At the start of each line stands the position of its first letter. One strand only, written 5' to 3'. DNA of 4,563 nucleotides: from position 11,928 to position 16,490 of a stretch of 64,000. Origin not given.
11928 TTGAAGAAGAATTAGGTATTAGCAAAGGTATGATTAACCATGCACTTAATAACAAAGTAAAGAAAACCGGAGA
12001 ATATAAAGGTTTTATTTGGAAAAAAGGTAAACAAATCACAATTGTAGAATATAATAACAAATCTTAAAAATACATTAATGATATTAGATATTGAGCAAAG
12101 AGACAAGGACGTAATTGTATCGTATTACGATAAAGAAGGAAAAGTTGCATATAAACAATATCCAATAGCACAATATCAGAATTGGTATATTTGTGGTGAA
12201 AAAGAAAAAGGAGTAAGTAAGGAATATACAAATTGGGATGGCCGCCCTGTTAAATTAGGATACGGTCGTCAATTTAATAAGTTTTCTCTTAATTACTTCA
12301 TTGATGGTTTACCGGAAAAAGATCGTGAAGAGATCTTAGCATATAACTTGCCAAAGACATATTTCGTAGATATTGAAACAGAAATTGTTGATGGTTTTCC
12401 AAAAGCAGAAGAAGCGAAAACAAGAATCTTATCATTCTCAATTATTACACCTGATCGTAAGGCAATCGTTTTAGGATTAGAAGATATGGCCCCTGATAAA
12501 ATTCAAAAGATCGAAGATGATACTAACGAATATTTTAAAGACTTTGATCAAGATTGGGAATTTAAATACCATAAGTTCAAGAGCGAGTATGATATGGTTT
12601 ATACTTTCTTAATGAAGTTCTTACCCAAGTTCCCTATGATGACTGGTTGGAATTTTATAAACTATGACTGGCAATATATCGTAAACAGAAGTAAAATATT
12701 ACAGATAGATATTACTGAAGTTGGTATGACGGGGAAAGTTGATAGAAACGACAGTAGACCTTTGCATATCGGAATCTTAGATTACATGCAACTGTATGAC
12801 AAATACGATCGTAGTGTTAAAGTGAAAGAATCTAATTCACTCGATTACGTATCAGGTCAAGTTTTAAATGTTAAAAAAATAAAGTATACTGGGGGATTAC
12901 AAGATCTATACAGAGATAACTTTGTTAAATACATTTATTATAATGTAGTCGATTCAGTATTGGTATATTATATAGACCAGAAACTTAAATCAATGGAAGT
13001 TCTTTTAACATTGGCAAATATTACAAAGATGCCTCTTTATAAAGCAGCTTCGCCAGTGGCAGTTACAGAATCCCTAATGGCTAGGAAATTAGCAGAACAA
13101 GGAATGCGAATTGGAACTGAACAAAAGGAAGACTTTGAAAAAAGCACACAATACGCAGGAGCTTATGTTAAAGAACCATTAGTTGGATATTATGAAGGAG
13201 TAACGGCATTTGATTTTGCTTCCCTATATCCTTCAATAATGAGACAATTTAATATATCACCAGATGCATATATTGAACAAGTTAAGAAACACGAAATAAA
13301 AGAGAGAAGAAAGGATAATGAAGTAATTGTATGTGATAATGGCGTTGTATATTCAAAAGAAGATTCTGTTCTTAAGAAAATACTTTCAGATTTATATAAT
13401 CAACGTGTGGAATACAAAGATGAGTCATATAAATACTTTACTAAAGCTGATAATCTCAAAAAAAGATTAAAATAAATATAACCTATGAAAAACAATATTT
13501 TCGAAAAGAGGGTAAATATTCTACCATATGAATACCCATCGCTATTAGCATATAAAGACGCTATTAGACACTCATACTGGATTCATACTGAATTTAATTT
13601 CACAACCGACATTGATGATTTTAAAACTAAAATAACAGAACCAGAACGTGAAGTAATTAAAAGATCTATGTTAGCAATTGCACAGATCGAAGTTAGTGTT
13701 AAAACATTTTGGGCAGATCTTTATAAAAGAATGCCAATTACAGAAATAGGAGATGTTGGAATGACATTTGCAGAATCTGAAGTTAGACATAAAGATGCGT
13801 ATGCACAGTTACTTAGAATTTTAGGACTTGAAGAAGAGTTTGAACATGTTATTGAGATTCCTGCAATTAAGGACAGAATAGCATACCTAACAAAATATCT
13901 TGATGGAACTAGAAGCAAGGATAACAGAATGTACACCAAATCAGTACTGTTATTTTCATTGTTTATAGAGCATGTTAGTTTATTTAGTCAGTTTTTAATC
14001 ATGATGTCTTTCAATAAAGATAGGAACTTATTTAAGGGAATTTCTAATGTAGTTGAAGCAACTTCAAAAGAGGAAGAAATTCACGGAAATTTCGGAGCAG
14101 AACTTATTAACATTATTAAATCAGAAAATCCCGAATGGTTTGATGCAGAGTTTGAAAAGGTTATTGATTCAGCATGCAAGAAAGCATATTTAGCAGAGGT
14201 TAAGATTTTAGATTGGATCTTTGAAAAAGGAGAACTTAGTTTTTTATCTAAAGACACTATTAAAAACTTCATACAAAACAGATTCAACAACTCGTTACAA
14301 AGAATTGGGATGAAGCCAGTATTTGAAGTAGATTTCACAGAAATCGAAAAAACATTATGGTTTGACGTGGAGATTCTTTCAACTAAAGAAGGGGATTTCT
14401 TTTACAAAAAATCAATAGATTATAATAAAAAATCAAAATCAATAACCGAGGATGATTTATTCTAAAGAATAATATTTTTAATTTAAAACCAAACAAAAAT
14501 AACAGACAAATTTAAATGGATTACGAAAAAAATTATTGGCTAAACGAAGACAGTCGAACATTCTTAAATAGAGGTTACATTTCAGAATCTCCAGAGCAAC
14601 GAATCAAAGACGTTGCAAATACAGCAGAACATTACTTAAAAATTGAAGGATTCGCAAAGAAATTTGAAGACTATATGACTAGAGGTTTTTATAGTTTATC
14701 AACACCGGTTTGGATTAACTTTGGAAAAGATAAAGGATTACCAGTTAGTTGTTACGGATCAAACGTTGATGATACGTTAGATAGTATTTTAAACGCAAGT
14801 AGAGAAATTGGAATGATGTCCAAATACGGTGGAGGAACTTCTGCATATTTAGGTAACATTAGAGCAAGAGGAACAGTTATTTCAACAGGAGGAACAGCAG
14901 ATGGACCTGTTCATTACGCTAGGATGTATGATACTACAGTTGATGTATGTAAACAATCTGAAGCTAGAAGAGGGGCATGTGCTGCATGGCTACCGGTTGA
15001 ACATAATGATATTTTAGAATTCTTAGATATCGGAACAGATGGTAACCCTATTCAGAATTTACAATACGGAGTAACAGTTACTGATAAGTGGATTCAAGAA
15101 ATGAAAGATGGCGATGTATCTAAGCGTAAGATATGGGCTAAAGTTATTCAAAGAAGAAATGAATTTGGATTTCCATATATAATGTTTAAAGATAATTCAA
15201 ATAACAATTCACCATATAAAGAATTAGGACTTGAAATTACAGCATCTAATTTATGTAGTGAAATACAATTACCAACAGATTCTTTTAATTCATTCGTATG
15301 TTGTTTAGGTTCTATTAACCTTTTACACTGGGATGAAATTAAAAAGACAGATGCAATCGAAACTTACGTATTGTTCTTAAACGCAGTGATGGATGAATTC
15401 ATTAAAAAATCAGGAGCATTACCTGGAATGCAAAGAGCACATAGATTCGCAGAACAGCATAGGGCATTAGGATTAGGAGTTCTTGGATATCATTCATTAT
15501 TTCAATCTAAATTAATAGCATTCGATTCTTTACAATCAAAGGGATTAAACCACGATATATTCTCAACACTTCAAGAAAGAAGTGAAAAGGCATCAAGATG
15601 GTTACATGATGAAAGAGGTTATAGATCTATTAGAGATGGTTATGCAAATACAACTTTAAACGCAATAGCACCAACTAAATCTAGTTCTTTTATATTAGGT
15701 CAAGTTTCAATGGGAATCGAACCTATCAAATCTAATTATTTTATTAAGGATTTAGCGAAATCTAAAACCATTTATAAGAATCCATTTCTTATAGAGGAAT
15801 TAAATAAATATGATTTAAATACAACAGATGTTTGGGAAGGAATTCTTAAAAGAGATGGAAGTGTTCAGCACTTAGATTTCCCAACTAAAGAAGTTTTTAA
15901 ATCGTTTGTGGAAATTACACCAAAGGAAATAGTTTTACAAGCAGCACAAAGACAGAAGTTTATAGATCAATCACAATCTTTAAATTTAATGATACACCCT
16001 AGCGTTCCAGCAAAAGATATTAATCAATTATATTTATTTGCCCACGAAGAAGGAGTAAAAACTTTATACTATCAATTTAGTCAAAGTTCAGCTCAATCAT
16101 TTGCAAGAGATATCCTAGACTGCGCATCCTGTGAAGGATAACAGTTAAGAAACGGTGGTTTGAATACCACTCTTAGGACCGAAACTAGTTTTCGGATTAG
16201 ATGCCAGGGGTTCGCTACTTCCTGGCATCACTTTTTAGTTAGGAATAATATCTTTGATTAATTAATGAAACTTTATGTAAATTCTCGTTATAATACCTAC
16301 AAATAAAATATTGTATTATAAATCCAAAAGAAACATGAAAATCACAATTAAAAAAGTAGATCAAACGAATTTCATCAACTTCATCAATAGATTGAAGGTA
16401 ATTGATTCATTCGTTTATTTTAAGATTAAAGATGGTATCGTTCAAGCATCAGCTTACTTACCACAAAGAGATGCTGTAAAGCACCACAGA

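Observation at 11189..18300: Family-B DNA polymerase split into two cistrons by a 3.6 kb insert carrying nrdB-nrdA-clamp, with a GIY-YIG homing endonuclease at the junction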

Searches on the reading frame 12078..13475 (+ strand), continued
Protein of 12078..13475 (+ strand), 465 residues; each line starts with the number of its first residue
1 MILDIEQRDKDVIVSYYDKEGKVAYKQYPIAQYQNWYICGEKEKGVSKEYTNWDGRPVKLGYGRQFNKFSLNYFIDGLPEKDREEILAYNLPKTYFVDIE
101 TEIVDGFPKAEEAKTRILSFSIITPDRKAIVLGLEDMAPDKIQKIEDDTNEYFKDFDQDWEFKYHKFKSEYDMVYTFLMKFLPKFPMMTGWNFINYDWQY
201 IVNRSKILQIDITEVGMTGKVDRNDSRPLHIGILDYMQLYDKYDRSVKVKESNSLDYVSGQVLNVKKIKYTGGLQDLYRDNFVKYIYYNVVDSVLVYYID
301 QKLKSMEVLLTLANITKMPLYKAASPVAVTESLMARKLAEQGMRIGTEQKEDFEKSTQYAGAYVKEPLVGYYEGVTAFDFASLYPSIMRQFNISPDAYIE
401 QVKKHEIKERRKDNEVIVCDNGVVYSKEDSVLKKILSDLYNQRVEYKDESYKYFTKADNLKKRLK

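Call 45: find_encoding_contigs(protein=window:12078-13475:+, flank=10000, max_places=4)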
Protein window:12078-13475:+ (465 aa): 18 contigs read that carry it; 4 places shown.
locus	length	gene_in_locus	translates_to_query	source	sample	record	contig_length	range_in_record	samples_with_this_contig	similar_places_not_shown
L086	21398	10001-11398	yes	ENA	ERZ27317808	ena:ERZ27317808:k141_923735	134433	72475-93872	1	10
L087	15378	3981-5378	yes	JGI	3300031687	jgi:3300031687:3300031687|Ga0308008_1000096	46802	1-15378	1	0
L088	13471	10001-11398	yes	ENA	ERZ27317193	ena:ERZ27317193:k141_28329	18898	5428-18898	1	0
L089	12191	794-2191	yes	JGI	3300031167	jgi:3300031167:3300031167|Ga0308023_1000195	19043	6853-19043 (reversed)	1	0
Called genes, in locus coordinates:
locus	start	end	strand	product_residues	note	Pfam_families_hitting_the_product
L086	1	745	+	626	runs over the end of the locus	PF01467:CTP_transf_like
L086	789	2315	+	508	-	-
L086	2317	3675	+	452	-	-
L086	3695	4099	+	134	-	-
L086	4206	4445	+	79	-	-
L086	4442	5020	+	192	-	PF01467:CTP_transf_like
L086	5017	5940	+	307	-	PF01073:3Beta_HSD, PF01370:Epimerase, PF02719:Polysacc_synt_2, PF04321:RmlD_sub_bind (weak), PF16363:GDP_Man_Dehyd, PF07993:NAD_binding_4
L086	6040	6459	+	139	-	-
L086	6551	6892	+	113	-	PF18847:LPD29 (weak)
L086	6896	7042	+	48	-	-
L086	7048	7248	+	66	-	-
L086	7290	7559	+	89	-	PF19905:DUF6378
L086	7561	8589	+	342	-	PF09198:T4-Gluco-transf (weak)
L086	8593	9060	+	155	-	-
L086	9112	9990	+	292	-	PF07453:NUMOD1 (faint)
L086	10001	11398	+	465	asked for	PF03104:DNA_pol_B_exo1, PF00136:DNA_pol_B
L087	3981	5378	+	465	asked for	PF03104:DNA_pol_B_exo1, PF00136:DNA_pol_B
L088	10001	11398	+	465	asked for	PF03104:DNA_pol_B_exo1, PF00136:DNA_pol_B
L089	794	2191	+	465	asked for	PF03104:DNA_pol_B_exo1, PF00136:DNA_pol_B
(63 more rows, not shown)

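Call 46: find_encoding_contigs(protein=P0188, flank=10000, max_places=3)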
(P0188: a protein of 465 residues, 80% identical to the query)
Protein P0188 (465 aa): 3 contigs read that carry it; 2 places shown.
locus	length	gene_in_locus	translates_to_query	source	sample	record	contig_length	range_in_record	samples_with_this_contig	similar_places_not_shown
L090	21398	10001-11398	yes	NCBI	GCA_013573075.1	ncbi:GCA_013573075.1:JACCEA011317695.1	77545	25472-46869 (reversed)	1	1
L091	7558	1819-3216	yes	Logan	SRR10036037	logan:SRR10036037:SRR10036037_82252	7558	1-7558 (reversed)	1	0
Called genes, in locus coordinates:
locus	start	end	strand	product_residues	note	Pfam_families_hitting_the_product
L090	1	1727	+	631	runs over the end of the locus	PF01467:CTP_transf_like (weak)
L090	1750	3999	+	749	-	-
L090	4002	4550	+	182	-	-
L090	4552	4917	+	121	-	PF11450:DUF3008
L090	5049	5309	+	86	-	-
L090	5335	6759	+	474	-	PF11443:DUF2828, PF25043:DUF7788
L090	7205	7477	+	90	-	PF19905:DUF6378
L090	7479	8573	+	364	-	-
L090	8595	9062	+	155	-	-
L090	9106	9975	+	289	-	PF07453:NUMOD1 (faint), PF22083:I-HmuI_NUMOD-like (faint)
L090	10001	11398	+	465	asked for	PF03104:DNA_pol_B_exo1, PF00136:DNA_pol_B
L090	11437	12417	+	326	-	PF00268:Ribonuc_red_sm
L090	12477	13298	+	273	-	-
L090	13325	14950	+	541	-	PF02867:Ribonuc_red_lgC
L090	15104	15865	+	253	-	-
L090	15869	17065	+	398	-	PF00136:DNA_pol_B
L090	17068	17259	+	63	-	-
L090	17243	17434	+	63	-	-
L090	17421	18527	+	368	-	PF00154:RecA_N, PF06745:ATPase (weak), PF01637:ATPase_2 (faint)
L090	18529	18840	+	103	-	-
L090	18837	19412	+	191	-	PF13640:2OG-FeII_Oxy_3 (weak)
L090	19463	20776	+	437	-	PF03796:DnaB_C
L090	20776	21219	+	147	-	-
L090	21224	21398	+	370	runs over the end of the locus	PF00149:Metallophos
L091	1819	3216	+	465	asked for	PF03104:DNA_pol_B_exo1, PF00136:DNA_pol_B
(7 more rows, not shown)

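Call 79: search_protein_families(library=pfam, proteins=[L090:12477-13298:+, L085:30484-32187:+, L085:29200-29709:+, L083:13558-14667:+], max_evalue=0.01)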
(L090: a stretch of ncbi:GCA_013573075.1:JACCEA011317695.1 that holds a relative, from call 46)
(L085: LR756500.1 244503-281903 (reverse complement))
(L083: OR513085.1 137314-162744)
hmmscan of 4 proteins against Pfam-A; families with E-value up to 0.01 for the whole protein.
L090:12477-13298:+ (273 aa): 1 family
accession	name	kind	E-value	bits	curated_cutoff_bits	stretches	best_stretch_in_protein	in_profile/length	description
PF01844.29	HNH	-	0.00089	19.8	21.4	1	28-49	15-36/47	HNH endonuclease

L085:30484-32187:+ (567 aa): 2 families
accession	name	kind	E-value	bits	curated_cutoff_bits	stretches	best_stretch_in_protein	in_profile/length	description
PF24308.1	DUF7487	-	2.7e-24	86.8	27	2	142-219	1-78/220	Family of unknown function (DUF7487)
PF18741.7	MTES_1575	-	1.6e-06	28.5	38.2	1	285-375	3-94/96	REase_MTES_1575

L085:29200-29709:+ (169 aa): 0 families

L083:13558-14667:+ (369 aa): 0 families

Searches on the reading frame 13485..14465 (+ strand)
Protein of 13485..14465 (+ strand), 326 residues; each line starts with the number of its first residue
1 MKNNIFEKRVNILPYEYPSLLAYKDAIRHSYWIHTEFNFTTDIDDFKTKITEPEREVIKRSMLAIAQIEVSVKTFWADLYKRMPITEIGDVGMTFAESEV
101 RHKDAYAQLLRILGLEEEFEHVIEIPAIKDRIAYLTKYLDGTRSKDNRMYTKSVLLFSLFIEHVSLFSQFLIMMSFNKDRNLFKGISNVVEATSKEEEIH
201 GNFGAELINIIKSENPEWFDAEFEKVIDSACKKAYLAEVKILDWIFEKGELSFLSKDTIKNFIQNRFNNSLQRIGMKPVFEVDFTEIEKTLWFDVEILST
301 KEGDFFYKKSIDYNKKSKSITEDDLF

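Call 3: search_protein_families(library=pfam, proteins=[window:13485-14465:+], max_evalue=0.01)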
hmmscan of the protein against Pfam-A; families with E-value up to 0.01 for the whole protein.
window:13485-14465:+ (326 aa): 1 family
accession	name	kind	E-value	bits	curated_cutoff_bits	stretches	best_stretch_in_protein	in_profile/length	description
PF00268.27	Ribonuc_red_sm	-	4.6e-58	197.3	33.6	1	9-283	1-277/281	Ribonucleotide reductase, small chain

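Call 4: search_protein_families(library=phrogs, proteins=[window:13485-14465:+], max_evalue=0.001)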
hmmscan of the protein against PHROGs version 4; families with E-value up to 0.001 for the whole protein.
window:13485-14465:+ (326 aa): 2 families
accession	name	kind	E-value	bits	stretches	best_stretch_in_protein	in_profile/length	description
phrog_86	-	DNA, RNA and nucleotide metabolism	1.3e-65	223.1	1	2-325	61-397/504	ribonucleoside diphosphate reductase small subunit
phrog_30939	-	DNA, RNA and nucleotide metabolism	8.1e-08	31.6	1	29-321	34-327/977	ribonucleotide reductase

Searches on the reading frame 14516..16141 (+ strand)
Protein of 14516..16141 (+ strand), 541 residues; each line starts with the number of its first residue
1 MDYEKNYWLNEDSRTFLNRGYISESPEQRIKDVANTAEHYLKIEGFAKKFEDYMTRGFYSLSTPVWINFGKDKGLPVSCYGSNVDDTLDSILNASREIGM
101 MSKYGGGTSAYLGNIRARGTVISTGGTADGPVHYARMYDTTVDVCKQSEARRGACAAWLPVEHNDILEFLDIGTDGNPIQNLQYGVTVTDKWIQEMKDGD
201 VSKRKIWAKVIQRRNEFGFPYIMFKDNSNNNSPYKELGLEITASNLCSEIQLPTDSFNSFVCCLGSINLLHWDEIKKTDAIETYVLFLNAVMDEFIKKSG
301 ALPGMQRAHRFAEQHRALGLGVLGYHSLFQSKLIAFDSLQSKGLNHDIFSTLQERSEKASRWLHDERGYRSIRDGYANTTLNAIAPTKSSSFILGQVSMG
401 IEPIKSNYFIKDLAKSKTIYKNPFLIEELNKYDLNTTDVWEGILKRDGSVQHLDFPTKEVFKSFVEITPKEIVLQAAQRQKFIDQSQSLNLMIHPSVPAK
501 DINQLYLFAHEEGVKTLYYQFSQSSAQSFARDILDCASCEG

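Call 3: search_protein_families(library=pfam, proteins=[window:14516-16141:+], max_evalue=0.01)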
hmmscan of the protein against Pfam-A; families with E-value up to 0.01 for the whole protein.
window:14516-16141:+ (541 aa): 2 families
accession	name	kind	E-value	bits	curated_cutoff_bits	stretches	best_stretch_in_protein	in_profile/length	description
PF02867.20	Ribonuc_red_lgC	-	9.6e-94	315.3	23.9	3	373-519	375-522/523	Ribonucleotide reductase, barrel domain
PF00317.26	Ribonuc_red_lgN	-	6e-05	23.5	28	1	19-74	21-77/77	Ribonucleotide reductase, all-alpha domain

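Call 4: search_protein_families(library=phrogs, proteins=[window:14516-16141:+], max_evalue=0.001)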
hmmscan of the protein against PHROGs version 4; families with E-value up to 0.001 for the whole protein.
window:14516-16141:+ (541 aa): 12 families
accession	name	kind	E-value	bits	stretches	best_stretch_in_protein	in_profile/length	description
phrog_84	-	DNA, RNA and nucleotide metabolism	1.2e-141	474.8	1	13-540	216-795/975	ribonucleoside-diphosphate reductase large subunit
phrog_12229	-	DNA, RNA and nucleotide metabolism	8.4e-87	292.9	2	6-147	4-147/577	ribonucleotide reductase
phrog_30939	-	DNA, RNA and nucleotide metabolism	7.9e-71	240.1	1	39-539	461-976/977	ribonucleotide reductase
phrog_3844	-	moron, auxiliary metabolic gene and host takeover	3.3e-60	205.3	2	374-540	310-450/451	NrdA-like aerobic NDP reductase large subunit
phrog_3987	-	DNA, RNA and nucleotide metabolism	1.2e-41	143.8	2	47-199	190-347/467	ribonucleotide reductase large subunit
phrog_29665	-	unknown function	4.3e-30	105.7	1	252-386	2-150/150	-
phrog_33412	-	unknown function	1.2e-29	103.9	1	406-540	2-139/140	-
phrog_22953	-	DNA, RNA and nucleotide metabolism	1.2e-13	52.5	2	111-199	3-96/201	ribonucleotide reductase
phrog_6132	-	DNA, RNA and nucleotide metabolism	1.3e-13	52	1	47-150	185-290/530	ribonucleotide reductase large subunit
phrog_367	-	DNA, RNA and nucleotide metabolism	2.6e-11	43.5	1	240-460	381-581/701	ribonucleotide reductase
phrog_36555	-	DNA, RNA and nucleotide metabolism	6.2e-06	27.2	0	476-527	86-143/172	ribonucleotide reductase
phrog_10616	-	DNA, RNA and nucleotide metabolism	7e-06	27.2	1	464-539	18-109/111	ribonucleotide reductase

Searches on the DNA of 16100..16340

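Call 72: search_rna_families(source=window, start=16100, end=16340, threshold=evalue, max_evalue=10)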
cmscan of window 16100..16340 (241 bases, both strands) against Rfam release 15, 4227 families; matches with E-value up to 10: 4.
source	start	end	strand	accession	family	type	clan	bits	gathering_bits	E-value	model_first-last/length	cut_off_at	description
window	16240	16300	+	RF00217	SNORD20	Gene; snRNA; snoRNA; CD-box;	-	14.5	43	8.8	1-80/80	no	Small nucleolar RNA SNORD20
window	16255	16308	-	RF03476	mir-7360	Gene; miRNA;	-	13.7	47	9.5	1-59/59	no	mir-7360 microRNA precursor family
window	16331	16340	-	RF00180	REN-SRE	Cis-reg;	-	10.8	41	4.1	28-37/37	5'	Renin stability regulatory element (REN-SRE)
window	16143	16204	+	RF00372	sroH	Gene; sRNA;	-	8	80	9.2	95-161/161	no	sroH RNA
